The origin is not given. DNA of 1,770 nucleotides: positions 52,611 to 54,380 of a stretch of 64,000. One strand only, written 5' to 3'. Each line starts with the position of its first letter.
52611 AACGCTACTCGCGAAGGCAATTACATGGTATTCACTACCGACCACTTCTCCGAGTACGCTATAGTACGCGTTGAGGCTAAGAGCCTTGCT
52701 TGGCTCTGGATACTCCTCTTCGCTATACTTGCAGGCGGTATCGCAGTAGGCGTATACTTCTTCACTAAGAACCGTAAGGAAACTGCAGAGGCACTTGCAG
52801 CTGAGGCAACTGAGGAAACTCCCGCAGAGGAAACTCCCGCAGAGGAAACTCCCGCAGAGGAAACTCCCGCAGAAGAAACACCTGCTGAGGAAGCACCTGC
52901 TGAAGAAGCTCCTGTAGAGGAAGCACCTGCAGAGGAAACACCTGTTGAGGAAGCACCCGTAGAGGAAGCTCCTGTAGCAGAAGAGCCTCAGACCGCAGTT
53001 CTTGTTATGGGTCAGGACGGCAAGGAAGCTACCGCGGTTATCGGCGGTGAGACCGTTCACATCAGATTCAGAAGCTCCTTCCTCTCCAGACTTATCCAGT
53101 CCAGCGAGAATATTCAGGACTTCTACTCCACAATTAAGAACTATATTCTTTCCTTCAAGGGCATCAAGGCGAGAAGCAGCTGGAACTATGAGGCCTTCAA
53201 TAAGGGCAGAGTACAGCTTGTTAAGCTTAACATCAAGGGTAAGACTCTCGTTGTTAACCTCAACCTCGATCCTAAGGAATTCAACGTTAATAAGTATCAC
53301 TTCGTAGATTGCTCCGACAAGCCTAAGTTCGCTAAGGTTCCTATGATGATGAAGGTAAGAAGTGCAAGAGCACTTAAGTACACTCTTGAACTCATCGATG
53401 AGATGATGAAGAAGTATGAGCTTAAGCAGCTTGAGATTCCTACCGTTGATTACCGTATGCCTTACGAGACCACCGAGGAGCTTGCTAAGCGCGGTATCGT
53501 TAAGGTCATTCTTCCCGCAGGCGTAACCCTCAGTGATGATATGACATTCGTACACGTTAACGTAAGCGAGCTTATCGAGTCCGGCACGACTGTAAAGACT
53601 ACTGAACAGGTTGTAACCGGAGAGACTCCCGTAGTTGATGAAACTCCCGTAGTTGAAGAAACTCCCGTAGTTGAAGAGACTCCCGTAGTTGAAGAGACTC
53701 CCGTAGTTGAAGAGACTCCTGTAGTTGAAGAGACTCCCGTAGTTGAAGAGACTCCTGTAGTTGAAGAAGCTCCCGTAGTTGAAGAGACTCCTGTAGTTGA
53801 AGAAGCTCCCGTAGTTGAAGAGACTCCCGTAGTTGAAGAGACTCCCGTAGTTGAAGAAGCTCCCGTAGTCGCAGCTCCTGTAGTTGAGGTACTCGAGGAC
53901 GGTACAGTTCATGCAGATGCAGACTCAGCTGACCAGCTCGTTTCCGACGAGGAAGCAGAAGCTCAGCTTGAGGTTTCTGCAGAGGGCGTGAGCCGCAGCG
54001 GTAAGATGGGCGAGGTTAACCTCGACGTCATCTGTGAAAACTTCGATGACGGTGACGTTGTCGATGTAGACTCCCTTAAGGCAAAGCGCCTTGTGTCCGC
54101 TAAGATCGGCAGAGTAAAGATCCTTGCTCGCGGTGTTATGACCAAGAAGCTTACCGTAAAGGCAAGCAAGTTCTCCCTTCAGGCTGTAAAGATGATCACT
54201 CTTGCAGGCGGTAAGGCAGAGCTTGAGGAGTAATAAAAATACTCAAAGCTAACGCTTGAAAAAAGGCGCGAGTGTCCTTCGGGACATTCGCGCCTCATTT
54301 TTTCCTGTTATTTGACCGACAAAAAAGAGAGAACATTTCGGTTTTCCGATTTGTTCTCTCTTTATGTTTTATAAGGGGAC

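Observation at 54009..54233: Ribosomal protein uL15 C-terminal domain fused to the cytoplasmic end of a 1690-aa membrane protein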

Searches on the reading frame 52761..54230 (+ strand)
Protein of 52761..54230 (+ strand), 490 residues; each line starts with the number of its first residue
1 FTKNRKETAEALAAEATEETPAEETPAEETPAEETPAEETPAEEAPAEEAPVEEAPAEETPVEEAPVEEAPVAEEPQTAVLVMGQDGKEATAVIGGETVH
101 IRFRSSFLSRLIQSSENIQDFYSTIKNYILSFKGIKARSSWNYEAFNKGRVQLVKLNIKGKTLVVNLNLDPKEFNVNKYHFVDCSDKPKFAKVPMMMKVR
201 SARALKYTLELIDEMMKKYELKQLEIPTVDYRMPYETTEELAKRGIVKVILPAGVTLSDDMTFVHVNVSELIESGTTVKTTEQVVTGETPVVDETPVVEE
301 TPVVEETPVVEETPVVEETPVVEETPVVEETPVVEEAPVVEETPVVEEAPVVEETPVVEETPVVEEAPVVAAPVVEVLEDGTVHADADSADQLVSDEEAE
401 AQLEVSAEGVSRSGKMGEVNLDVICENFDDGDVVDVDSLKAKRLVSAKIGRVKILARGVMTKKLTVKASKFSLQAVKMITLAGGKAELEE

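Call 3: search_protein_families(library=pfam, proteins=[window:52761-54230:+], max_evalue=1)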
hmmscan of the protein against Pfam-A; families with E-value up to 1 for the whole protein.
window:52761-54230:+ (490 aa): 4 families
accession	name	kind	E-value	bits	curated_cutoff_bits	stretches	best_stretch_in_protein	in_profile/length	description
PF00828.25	Ribosomal_L27A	-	1e-14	55.1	21.5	1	418-487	1-72/72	Ribosomal proteins 50S-L15, 50S-L18e, 60S-L27A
PF02095.21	Extensin_1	-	2.2e-09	37.8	105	2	19-76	48-105/171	Extensin-like protein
PF20854.2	LED_rpt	-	1.5e-05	25.3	59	2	323-397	5-77/176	LED repeat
PF12815.12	CTD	-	0.0031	18.5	25.4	0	19-64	3-48/72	Spt5 C-terminal nonapeptide repeat binding Spt4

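Call 6: search_solved_structures(query=window:52761-54230:+, max_evalue=0.01, show_alignments=2)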
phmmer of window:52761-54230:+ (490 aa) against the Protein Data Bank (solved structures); distinct sequences matched with E-value up to 0.01: 28.
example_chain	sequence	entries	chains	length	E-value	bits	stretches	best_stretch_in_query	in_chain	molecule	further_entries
6o8w_M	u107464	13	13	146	4.2e-08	35.7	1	417-487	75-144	50S ribosomal protein L15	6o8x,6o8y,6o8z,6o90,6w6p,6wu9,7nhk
7nhn_O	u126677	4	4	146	8.4e-08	34.7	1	416-488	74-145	50S ribosomal protein L15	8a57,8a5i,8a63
8uu4_N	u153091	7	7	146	2.2e-07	33.3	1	416-488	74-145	Large ribosomal subunit protein uL15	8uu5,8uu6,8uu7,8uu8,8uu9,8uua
8fmw_AN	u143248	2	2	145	1.2e-06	30.8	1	417-483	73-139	50S ribosomal protein L15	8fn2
3j3v_L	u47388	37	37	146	3.8e-06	29.2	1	417-488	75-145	50S ribosomal protein L15 | 50S ribosomal protein uL15 | Large ribosomal subunit protein uL15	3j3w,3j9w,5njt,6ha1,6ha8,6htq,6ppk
6ppf_L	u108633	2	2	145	4.4e-06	29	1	417-487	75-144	50S ribosomal protein L15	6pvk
4v61_BN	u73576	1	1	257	5.7e-06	28.6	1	418-483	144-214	Ribosomal Protein L15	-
6dzi_M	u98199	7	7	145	7.5e-06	28.2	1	419-486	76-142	50S ribosomal protein L15 | Large ribosomal subunit protein uL15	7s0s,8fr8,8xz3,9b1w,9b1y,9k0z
5o60_M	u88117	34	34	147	7.8e-06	28.2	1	419-486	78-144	50S ribosomal protein L15 | Large ribosomal subunit protein uL15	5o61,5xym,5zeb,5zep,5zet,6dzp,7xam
9tz5_k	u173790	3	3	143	8.1e-06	28.1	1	427-487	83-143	Large ribosomal subunit protein uL15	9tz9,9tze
4wce_I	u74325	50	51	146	2.4e-05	26.6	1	417-487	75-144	50S ribosomal protein L15 | Large ribosomal subunit protein uL15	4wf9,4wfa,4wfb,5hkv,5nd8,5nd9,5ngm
5t7v_LO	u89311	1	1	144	2.6e-05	26.5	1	417-487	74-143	50S ribosomal protein L15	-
5tcu_LO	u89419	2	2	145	2.6e-05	26.4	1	417-487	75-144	50S ribosomal protein L15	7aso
9h91_L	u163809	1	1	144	0.0001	24.5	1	430-487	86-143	50S ribosomal protein L15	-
5v7q_L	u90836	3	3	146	0.00012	24.3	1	419-486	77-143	50S ribosomal protein L15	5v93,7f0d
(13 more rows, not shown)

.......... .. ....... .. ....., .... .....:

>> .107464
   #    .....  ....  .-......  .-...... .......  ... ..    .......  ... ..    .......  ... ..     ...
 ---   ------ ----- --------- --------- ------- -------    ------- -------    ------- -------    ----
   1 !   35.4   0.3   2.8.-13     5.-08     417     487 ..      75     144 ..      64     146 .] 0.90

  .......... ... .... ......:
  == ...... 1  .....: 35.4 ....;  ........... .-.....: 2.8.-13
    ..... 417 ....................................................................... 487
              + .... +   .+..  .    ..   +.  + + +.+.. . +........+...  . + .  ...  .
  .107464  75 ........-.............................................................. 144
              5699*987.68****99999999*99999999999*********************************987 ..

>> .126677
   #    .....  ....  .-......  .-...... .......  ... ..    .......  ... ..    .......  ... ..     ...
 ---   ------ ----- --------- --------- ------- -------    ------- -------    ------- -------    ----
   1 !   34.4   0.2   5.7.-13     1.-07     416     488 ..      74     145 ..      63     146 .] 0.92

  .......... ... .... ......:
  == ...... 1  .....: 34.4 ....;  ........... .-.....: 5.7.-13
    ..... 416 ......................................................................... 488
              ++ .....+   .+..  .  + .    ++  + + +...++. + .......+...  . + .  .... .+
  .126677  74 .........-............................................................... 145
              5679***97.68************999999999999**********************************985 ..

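Call 17: find_related_loci(query=A1, collection=genome_contigs, flank=6000)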
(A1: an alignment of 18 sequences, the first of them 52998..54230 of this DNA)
Query A1 (411 aa) in genome_contigs; peptide patterns used: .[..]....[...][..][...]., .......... (x = any residue, [..] = any of these).
599 stretches matched a pattern (row limit reached: there are more); 538 encode a relative of the query (tblastn E <= 1e-3); the best 80 are kept; 80 distinct loci.
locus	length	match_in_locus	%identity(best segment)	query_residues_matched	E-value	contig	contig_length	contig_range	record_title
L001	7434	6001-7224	59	10-407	5e-132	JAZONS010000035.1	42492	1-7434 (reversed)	MAG: Eubacteriales bacterium isolate T1900045636_YK20190330.MAGScoT_cleanbin_000013 SGB_8098_k141_1259766, whole genome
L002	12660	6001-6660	84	1-220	5e-128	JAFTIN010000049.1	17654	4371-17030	MAG: Clostridia bacterium isolate RGIG3850 Roe_deer_Cecum-1__c477055, whole genome shotgun sequence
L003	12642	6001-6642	86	1-214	3e-127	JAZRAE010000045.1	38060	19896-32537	MAG: Eubacteriales bacterium isolate T1900045144_TC20190138.MAGScoT_cleanbin_000022 SGB_4934_k141_1108948, whole genome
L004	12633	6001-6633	84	1-211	1e-123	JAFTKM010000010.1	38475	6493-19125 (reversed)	MAG: Clostridia bacterium isolate RGIG3901 Roe_deer_Cecum-2__c1227, whole genome shotgun sequence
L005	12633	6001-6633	83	1-211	6e-124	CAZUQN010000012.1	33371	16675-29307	MAG TPA_asm: uncultured Ruminococcus sp. isolate SRP315200_co1_883 genome assembly, contig: NODE_1808_length_33371_cov_1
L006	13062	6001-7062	52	13-411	2e-121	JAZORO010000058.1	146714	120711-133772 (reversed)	MAG: Eubacteriales bacterium isolate T1900045556_YK20190250.MAGScoT_cleanbin_000015 SGB_7897_k141_4330727, whole genome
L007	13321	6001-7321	87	1-411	6e-122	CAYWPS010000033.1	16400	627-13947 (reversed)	MAG TPA_asm: uncultured Ruminococcus sp. isolate SRP315200_co1_780 genome assembly, contig: NODE_6931_length_16400_cov_2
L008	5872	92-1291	53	2-408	1e-118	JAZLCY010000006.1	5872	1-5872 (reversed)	MAG: Eubacteriales bacterium isolate T1900045044_TC20190037.MAGScoT_cleanbin_000013 SGB_4491_k141_227148, whole genome s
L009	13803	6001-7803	51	1-408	1e-117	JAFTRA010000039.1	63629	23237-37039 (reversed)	MAG: Clostridia bacterium isolate RGIG4071 Roe_deer_Cecum.Co__c1774323, whole genome shotgun sequence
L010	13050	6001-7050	50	13-411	2e-116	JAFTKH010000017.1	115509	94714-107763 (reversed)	MAG: Clostridia bacterium isolate RGIG3896 Roe_deer_Cecum-2__c106598, whole genome shotgun sequence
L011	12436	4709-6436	50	12-408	4e-110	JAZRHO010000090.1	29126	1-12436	MAG: Eubacteriales bacterium isolate T1900045480_YK20190174.MAGScoT_cleanbin_000017 SGB_7315_k141_3259275, whole genome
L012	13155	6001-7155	52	12-405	2e-108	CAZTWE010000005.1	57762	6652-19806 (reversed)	MAG TPA_asm: uncultured Ruminococcus sp. isolate SRP315200_co1_337 genome assembly, contig: NODE_460_length_57762_cov_28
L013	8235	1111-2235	49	12-408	2e-108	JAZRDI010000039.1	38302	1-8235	MAG: Eubacteriales bacterium isolate T1900045506_YK20190200.MAGScoT_cleanbin_000047 SGB_7537_k141_1738746, whole genome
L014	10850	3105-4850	48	10-405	3e-108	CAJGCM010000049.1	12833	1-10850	MAG: uncultured Clostridia bacterium isolate MAG24 genome assembly, contig: k141_1560911_length_12833_cov_16.6087, whole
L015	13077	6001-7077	47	2-408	2e-104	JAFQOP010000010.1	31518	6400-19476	MAG: Clostridia bacterium isolate RGIG2009 Goat_Colon-1__c597897, whole genome shotgun sequence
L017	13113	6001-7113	40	3-408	9e-84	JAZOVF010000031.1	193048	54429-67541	MAG: Eubacteriales bacterium isolate T1900045528_YK20190222.MAGScoT_cleanbin_000004 SGB_7712_k141_1761825, whole genome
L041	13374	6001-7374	56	5-409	5e-68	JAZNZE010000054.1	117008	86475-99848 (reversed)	MAG: Eubacteriales bacterium isolate T1900044770_TS20190236.MAGScoT_cleanbin_000011 SGB_2445_k141_251928, whole genome s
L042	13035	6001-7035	52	14-408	7e-67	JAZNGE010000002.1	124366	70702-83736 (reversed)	MAG: Eubacteriales bacterium isolate T1900044708_TS20190174.MAGScoT_cleanbin_000025 SGB_1822_k141_1255768, whole genome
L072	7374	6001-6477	40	17-173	9e-37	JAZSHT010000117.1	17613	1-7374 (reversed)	MAG: Eubacteriales bacterium isolate T1900044574_TS20190040.MAGScoT_cleanbin_000048 SGB_476_k141_876582, whole genome sh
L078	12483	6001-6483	41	17-175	6e-36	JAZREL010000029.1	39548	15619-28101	MAG: Eubacteriales bacterium isolate T1900045500_YK20190194.MAGScoT_cleanbin_000025 SGB_7488_k141_1981726, whole genome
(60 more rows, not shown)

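Call 23: predict_structure(alignment_id=A2)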
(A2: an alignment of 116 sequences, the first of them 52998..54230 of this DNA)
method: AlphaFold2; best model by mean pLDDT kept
length: 411 residues; sequences in the alignment: 116
mean_pLDDT: 82.4   pTM: 0.51
mean pLDDT of the five models: 82.4, 82.0, 81.8, 80.0, 79.8
residues with pLDDT >= 90: 239; 70-90: 57; 50-70: 75; < 50: 40
segments of 3 or more residues with pLDDT < 50: 200-213, 250-252, 260-266
pLDDT, mean of each block of 10 residues (from residue 1): 71 83 93 98 98 98 98 98 98 98 97 98 98 98 97 95 92 84 65 63 38 49 56 51 51 50 49 53 53 73 87 94 88 91 97 97 97 96 96 97 96 85
secondary structure, 60 per line:
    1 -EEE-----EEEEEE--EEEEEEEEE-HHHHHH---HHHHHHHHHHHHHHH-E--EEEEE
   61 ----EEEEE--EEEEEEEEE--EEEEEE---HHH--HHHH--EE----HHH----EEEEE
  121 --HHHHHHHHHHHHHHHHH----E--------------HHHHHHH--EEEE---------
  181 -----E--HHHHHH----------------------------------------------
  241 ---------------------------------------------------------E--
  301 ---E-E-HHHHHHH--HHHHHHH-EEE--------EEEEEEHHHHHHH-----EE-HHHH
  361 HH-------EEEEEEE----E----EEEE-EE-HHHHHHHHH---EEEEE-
elements in order: E2-4 E10-15 E18-26 H28-33 H37-51 E56-60 E65-69 E72-80 E83-88 H97-100 E116-120 H123-139 H159-165 E168-171 H189-194 H308-314 H317-323 E325-327 E336-341 H342-348 H357-362 E370-376 E386-389 H394-402 E406-410

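Call 26: fold_search(model_id=the predicted structure, library=pdb)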
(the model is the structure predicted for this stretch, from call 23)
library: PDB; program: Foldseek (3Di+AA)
matches with E <= 10: 464; with E <= 0.001: 14
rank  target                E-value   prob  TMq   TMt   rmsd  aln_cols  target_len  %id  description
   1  8uua_N                1.9e-05  1.00  0.17  0.48   7.1        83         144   38  Cryo-EM structure of the Listeria innocua 50S ribosomal subunit in complex with HflXr (structure III) (released 2024-02-28)
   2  7nhn_O                2.1e-05  1.00  0.17  0.48   6.9        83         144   38  VgaL, an antibiotic resistance ABCF, in complex with 70S ribosome from Listeria monocytogenes (released 2021-05-05)
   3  8uu5_N                3.4e-05  1.00  0.17  0.46   6.5        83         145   37  Cryo-EM structure of the Listeria innocua 70S ribosome (head-swiveled) in complex with pe/E-tRNA (structure I-B) (released 2024-02-28)
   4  5ngm_AJ               3.7e-05  1.00  0.16  0.44   7.8        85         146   34  2.9S structure of the 70S ribosome composing the S. aureus 100S complex (released 2017-10-04)
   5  9tvu_L                1.1e-04  1.00  0.17  0.35   6.2        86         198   34  Structure of the Chlamydomonas reinhardtii chlororibosome (released 2026-02-18)
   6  6o8z_M                1.1e-04  1.00  0.17  0.45  12.0        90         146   37  Cryo-EM image reconstruction of the 70S Ribosome Enterococcus faecalis Class04 (released 2020-09-16)
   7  8uu4_N                1.6e-04  1.00  0.17  0.46   6.5        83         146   37  Cryo-EM structure of the Listeria innocua 70S ribosome in complex with HPF (structure I-A) (released 2024-02-28)
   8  5o60_M                1.6e-04  1.00  0.17  0.46   8.9        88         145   38  Structure of the 50S large ribosomal subunit from Mycobacterium smegmatis (released 2017-07-12)
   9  6o90_M                2.2e-04  1.00  0.16  0.44   6.8        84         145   38  Cryo-EM image reconstruction of the 70S Ribosome Enterococcus faecalis Class05 (released 2020-09-23)
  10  8fmw_AN               2.5e-04  1.00  0.18  0.50   7.1        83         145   31  The structure of a hibernating ribosome in the Lyme disease pathogen (released 2023-11-08)
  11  9qt5_L                2.7e-04  1.00  0.17  0.46   9.2        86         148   30  Structure of the 50S ribosomal subunit from the antibiotic-producing bacterium Streptomyces fradiae (released 2025-05-14)
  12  4v8a_AP               3.2e-04  1.00  0.17  0.46   9.1        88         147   30  The structure of thermorubin in complex with the 70S ribosome from Thermus thermophilus. (released 2014-07-09)
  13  5t7v_LO               4.1e-04  1.00  0.17  0.48  11.9        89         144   34  Methicillin Resistant, Linezolid resistant Staphylococcus aureus 70S ribosome (delta S145 uL3) (released 2017-05-31)
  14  6ppf_L                4.6e-04  1.00  0.17  0.53  11.7        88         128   35  Bacterial 45SRbgA ribosomal particle class B (released 2019-09-18)
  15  9j1m_L                1.3e-03  1.00  0.17  0.46   8.7        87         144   36  KU13-bond Mycobacterium tuberculosis 70S ribosome (released 2025-03-19)
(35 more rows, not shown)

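Call 27: search_protein_families(library=pfam, alignment_id=A1, max_evalue=5)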
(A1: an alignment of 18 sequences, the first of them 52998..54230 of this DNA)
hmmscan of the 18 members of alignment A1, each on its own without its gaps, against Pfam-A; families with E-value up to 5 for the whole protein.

A. member 1, window:52998-54230:+ (411 aa): 2 families
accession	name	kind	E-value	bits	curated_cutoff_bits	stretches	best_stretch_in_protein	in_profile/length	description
PF00828.25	Ribosomal_L27A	-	7e-15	55.7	21.5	1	339-408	1-72/72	Ribosomal proteins 50S-L15, 50S-L18e, 60S-L27A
PF20854.2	LED_rpt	-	9.4e-06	26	59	2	244-318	5-77/176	LED repeat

B. families by the number of members that match (of 18 scanned): 67 families (the first 25 are shown)
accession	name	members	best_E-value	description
PF00828.25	Ribosomal_L27A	18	7e-15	Ribosomal proteins 50S-L15, 50S-L18e, 60S-L27A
PF22251.1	PFF1_TM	3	0.0014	Vacuolar membrane protease, transmembrane domain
PF02932.22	Neur_chan_memb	2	0.019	Neurotransmitter-gated ion-channel transmembrane region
PF14575.11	EphA2_TM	2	0.13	Ephrin type-A receptor 2 transmembrane domain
PF06524.17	NOA36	2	2.1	NOA36 protein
PF09479.16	Flg_new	1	1.4e-11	Listeria-Bacteroides repeat domain (List_Bact_rpt)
PF20854.2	LED_rpt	1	9.4e-06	LED repeat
PF02095.21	Extensin_1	1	5.4e-05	Extensin-like protein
PF05887.16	Trypan_PARP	1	0.00024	Procyclic acidic repetitive protein (PARP)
PF05067.18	Mn_catalase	1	0.00081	Manganese containing catalase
PF07263.16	DMP1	1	0.0034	Dentin matrix protein 1 (DMP1)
PF24072.1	T7_gp14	1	0.0055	T7 virus internal virion protein gp14 family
PF02862.22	DDHD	1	0.0078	DDHD domain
PF13314.11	DUF4083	1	0.0079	Domain of unknown function (DUF4083)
PF13687.11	DUF4153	1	0.009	Domain of unknown function (DUF4153)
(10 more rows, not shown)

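Call 68: search_protein_families(library=pfam, proteins=[L015:7124-7735:+, L041:7440-8060:+, L010:7191-7811:-], max_evalue=0.1)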
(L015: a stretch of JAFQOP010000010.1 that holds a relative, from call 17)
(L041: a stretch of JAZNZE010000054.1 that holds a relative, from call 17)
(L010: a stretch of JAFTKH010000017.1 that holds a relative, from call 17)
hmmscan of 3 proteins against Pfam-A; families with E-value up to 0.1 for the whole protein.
L015:7124-7735:+ (204 aa): 3 families
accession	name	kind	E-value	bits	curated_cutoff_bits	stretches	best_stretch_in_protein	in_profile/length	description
PF03376.19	Adeno_E3B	-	0.013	16.1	25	1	41-94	6-60/67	Adenovirus E3B protein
PF23906.1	DUF7248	-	0.015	15.7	27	1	48-89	5-47/58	Family of unknown function (DUF7248)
PF23150.1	CFAP61_dimer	-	0.096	13.5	27.9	0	150-201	10-60/119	CFAP61 dimerisation domain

L041:7440-8060:+ (207 aa): 1 family
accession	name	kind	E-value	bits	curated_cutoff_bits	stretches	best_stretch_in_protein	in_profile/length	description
PF00499.25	Oxidored_q3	-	0.0029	17.8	33.2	1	19-78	35-98/146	NADH-ubiquinone/plastoquinone oxidoreductase chain 6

L010:7191-7811:- (207 aa): 1 family
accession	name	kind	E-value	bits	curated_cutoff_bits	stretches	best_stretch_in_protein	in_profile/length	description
PF01534.23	Frizzled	-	0.012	15.3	22.3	1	38-80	164-208/322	Frizzled/Smoothened family membrane region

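Call 74: search_protein_families(library=pfam, proteins=[L072:182-2542:-, L078:3388-4671:-, L017:7977-9761:-, L017:9867-11426:+, L042:10290-12161:-], max_evalue=0.00001)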
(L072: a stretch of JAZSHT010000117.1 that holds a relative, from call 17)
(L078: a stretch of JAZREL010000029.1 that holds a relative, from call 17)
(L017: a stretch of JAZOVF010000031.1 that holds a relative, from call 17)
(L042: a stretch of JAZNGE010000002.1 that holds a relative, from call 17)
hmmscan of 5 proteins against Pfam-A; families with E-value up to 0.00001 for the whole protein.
L072:182-2542:- (787 aa): 4 families
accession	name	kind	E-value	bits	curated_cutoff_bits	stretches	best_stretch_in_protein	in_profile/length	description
PF00773.25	RNB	-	9.8e-109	364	29.3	1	274-605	1-325/326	RNB domain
PF17876.7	CSD2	-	1.2e-18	67.3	26.2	1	180-254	2-74/74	Cold shock domain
PF08206.17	OB_RNB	-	8.2e-11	41.9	24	1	102-151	8-58/58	Ribonuclease B OB domain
PF00575.29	S1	-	4.6e-07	30.6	22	1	653-729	3-71/74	S1 RNA binding domain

L078:3388-4671:- (428 aa): 4 families
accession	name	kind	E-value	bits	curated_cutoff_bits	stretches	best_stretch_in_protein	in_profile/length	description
PF00464.25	SHMT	-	1e-169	564.8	27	1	26-398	3-398/399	Serine hydroxymethyltransferase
PF00155.27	Aminotran_1_2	-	7.1e-12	45.6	19.7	1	96-350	49-322/361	Aminotransferase class I and II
PF01212.27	Beta_elim_lyase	-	4.1e-09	36.6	27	1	96-357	39-272/288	Beta-eliminating lyase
PF01053.26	Cys_Met_Meta_PP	-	2.2e-06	27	27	1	97-251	60-204/381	Cys/Met metabolism PLP-dependent enzyme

L017:7977-9761:- (595 aa): 3 families
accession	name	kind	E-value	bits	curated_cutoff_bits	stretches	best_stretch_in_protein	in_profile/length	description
PF02837.24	Glyco_hydro_2_N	-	5.1e-13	49.7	28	1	98-206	61-169/169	Glycosyl hydrolases family 2, sugar binding domain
PF22666.2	Glyco_hydro_2_N2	-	9.1e-11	42.5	27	1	103-178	50-127/167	Glycosyl hydrolase 2 galactose-binding domain-like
PF02836.23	Glyco_hydro_2_C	-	1.2e-09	38.3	21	1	330-563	37-280/302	Glycosyl hydrolases family 2, TIM barrel domain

L017:9867-11426:+ (520 aa): 2 families
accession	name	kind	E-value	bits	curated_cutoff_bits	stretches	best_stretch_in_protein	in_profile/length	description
PF08903.17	DUF1846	-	1e-178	593.7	27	1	29-360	1-332/333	Domain of unknown function DUF1846, N-terminal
PF20921.3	DUF1846_C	-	4.3e-68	228.3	27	1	367-518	2-153/153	Domain of unknown function DUF1846, C-terminal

L042:10290-12161:- (624 aa): 2 families
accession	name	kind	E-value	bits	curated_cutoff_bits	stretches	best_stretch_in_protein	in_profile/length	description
PF00664.28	ABC_membrane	-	2.7e-49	168.8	28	1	67-339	3-273/274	ABC transporter transmembrane region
PF00005.33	ABC_tran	-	2.1e-34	119.5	25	1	403-551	2-137/137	ABC transporter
